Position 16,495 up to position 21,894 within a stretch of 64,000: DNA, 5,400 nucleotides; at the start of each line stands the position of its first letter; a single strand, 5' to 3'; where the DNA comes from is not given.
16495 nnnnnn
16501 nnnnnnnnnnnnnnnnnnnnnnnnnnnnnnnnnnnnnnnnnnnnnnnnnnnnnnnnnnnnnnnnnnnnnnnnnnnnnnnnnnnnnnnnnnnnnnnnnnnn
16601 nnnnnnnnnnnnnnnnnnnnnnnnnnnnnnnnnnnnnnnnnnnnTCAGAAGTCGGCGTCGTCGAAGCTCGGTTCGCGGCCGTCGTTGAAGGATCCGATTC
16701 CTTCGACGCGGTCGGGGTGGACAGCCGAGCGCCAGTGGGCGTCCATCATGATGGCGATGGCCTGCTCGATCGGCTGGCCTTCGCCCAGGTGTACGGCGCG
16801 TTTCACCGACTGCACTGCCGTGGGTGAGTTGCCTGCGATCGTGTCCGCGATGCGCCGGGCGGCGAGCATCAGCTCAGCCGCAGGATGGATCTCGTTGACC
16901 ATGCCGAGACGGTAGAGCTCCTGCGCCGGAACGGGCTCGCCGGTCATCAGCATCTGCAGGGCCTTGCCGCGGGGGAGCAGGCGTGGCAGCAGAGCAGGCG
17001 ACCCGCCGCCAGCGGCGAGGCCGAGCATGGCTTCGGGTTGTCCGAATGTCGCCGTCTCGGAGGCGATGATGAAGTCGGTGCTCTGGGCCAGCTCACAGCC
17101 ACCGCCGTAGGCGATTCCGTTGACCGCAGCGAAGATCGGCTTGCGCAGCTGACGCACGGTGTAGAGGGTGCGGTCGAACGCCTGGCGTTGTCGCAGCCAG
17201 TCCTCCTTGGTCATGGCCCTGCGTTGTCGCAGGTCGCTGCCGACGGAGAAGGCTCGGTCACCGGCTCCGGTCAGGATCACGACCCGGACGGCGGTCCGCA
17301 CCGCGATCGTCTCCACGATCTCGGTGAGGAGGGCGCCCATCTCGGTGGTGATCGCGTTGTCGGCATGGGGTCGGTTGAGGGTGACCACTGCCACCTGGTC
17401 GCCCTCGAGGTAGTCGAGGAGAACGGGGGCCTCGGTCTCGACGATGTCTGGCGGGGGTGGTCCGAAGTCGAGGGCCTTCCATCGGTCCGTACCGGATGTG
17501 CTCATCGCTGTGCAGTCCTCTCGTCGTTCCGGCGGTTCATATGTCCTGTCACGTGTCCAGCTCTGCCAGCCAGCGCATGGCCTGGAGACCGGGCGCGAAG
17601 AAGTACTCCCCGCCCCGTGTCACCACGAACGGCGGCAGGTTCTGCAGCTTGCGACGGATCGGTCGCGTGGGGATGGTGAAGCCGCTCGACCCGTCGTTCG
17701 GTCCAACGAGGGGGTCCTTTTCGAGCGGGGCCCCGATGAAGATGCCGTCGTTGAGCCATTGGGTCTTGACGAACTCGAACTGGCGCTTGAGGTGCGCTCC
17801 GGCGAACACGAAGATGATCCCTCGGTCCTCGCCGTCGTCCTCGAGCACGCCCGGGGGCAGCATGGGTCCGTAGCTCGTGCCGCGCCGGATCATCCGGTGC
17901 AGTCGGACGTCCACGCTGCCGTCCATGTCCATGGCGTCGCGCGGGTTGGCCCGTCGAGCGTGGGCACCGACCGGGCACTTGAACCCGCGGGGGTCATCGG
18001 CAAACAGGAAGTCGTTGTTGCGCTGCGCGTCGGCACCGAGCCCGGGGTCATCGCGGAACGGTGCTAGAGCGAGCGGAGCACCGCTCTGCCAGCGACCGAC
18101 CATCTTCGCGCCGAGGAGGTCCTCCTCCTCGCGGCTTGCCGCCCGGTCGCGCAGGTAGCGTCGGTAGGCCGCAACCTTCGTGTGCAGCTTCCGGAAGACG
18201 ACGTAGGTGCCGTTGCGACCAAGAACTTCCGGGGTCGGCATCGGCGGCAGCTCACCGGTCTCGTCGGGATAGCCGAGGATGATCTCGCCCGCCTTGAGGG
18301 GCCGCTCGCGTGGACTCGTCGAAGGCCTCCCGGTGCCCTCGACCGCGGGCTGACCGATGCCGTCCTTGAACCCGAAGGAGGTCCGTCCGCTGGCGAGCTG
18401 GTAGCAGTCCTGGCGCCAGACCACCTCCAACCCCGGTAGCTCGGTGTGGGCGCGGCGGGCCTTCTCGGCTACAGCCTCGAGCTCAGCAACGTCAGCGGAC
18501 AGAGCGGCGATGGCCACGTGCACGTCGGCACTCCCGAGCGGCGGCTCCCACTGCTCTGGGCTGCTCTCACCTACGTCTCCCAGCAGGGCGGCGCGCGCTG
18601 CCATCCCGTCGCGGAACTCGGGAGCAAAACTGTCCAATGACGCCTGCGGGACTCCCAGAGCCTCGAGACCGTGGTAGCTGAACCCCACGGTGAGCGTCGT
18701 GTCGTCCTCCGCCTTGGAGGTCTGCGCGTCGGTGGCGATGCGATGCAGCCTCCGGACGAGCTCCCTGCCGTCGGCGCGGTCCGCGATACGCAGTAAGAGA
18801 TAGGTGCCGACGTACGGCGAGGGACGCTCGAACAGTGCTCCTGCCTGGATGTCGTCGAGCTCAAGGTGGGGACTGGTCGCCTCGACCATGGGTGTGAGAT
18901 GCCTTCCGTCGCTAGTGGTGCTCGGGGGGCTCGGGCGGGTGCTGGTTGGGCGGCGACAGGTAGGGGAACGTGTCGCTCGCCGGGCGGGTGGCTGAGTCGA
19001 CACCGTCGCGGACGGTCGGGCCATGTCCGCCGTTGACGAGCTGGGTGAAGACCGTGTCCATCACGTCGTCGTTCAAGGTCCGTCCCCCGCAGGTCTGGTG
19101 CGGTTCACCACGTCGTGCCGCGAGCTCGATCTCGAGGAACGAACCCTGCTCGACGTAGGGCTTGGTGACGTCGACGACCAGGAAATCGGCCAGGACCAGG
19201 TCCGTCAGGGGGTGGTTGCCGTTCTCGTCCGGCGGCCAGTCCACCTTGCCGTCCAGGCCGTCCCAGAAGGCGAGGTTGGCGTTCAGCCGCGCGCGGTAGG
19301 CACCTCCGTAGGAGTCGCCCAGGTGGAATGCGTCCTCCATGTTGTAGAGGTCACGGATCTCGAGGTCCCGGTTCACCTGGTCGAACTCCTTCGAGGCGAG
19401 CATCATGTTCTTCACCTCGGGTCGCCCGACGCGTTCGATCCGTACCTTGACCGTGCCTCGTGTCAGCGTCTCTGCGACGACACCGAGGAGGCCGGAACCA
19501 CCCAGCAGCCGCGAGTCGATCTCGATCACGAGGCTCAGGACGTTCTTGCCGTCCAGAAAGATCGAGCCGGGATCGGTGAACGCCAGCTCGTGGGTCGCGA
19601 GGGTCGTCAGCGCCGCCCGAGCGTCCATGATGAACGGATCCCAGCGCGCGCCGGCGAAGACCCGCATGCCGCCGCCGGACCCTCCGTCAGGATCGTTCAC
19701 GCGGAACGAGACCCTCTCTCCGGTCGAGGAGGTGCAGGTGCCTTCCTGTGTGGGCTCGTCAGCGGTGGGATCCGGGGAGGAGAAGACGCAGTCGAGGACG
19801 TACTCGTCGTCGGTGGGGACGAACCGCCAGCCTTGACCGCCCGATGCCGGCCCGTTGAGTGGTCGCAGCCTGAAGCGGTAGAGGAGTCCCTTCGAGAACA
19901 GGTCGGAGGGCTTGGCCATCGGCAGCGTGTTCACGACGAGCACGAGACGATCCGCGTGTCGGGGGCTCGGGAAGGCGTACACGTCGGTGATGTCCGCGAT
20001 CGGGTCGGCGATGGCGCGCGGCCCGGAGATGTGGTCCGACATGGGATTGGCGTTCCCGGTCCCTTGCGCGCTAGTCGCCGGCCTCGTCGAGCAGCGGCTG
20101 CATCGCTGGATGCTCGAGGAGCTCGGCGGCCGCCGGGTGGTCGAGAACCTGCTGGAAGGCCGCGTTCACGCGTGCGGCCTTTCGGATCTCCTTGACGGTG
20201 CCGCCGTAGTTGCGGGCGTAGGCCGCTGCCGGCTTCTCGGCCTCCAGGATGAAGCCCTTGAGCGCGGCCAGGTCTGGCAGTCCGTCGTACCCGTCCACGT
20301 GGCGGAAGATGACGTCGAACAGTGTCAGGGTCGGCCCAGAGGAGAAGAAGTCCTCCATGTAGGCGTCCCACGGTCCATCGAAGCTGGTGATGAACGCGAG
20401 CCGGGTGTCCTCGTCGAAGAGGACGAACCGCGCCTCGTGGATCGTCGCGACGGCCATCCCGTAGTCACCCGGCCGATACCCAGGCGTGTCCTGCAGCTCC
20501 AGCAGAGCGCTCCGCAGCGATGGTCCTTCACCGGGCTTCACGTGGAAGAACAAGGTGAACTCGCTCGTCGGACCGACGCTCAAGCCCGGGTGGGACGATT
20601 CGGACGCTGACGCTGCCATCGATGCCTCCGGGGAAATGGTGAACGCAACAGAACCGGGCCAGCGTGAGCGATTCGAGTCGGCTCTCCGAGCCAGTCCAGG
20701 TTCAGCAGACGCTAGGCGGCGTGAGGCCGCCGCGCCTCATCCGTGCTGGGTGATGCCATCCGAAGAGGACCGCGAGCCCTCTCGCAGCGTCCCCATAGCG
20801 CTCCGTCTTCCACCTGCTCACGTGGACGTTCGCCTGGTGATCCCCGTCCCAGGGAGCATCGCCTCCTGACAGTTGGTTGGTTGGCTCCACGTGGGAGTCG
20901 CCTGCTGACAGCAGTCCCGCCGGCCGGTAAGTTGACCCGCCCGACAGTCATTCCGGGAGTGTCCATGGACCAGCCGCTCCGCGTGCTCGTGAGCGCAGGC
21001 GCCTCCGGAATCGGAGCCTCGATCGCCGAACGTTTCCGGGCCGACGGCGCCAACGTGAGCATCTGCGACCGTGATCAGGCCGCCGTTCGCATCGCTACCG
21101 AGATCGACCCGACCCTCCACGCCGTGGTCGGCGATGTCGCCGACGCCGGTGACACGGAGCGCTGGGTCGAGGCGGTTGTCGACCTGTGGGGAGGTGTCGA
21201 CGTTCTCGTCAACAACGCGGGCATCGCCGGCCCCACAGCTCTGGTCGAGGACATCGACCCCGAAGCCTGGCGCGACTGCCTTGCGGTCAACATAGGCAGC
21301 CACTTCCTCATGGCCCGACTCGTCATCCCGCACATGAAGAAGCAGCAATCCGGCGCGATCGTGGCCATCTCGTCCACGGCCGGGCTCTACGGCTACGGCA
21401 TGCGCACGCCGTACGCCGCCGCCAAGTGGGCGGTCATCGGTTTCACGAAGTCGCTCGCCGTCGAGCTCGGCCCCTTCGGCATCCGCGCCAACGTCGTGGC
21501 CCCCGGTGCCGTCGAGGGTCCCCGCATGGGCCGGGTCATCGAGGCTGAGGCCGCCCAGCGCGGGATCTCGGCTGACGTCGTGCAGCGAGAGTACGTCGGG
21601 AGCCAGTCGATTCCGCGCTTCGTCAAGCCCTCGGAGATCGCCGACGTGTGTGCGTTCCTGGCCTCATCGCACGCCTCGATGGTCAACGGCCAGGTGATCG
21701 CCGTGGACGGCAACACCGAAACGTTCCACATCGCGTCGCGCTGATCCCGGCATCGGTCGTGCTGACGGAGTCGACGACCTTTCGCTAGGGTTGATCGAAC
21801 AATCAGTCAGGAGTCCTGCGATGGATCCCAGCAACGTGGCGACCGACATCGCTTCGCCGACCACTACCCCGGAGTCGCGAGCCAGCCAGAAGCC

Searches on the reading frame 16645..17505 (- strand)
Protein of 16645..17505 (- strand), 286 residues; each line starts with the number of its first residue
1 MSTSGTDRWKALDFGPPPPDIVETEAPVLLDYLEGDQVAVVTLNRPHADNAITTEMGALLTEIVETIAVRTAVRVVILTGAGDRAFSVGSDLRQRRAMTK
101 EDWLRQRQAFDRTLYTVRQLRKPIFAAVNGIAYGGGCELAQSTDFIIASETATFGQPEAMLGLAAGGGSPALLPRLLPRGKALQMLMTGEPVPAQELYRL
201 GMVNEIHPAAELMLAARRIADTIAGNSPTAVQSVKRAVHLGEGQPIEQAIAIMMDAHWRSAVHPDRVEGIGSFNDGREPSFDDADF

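Call 12: search_protein_families(library=pfam, proteins=[window:16645-17505:-], max_evalue=0.001)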
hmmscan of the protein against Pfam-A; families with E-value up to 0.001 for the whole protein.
window:16645-17505:- (286 aa): 2 families
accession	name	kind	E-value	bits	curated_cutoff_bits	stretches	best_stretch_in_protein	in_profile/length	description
PF00378.25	ECH_1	-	1.9e-52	178.5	27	1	36-283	4-250/251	Enoyl-CoA hydratase/isomerase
PF16113.10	ECH_2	-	3.1e-34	119.4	27.2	1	39-217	2-182/335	Enoyl-CoA hydratase/isomerase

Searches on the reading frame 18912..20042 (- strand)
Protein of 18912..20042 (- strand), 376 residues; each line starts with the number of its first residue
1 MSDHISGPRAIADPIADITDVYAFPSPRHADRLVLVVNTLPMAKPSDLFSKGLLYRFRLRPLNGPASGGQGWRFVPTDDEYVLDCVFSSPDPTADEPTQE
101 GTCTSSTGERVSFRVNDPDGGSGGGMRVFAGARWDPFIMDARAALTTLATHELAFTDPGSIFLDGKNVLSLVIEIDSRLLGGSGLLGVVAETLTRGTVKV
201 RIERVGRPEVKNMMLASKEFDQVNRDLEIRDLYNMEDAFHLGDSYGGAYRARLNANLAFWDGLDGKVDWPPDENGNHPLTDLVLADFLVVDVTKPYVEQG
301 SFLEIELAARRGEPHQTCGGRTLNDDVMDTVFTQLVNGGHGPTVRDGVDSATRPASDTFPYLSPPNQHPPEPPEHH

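Call 12: search_protein_families(library=pfam, proteins=[window:18912-20042:-], max_evalue=0.001)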
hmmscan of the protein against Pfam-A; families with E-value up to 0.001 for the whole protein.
window:18912-20042:- (376 aa): 1 family
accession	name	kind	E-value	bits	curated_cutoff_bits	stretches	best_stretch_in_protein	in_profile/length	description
PF14224.11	DUF4331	-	3.2e-28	99.6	27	2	121-365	159-421/421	Domain of unknown function (DUF4331)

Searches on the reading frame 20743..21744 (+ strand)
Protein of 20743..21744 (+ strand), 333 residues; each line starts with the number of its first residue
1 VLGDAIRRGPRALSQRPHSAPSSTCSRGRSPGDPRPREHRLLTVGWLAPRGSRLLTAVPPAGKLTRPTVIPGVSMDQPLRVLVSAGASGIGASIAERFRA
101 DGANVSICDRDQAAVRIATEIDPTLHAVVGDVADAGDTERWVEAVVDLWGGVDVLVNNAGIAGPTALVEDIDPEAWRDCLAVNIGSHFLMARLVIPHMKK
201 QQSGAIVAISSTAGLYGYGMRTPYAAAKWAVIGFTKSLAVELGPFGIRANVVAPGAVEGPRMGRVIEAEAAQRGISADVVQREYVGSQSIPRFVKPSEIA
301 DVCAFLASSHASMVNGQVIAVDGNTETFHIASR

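Call 12: search_protein_families(library=pfam, proteins=[window:20743-21744:+], max_evalue=0.001)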
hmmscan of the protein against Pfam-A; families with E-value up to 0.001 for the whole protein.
window:20743-21744:+ (333 aa): 4 families
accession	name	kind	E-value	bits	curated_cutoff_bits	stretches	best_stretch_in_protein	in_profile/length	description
PF13561.12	adh_short_C2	-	1.2e-55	189.1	27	1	87-323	5-233/236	Enoyl-(Acyl carrier protein) reductase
PF00106.31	adh_short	-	3.3e-53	180.5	26.6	1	81-263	3-187/195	short chain dehydrogenase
PF08659.16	KR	-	7.2e-08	33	22.6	1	81-231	3-156/180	KR domain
PF01370.27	Epimerase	-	0.00033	20.6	20.9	0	86-269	5-189/240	NAD dependent epimerase/dehydratase family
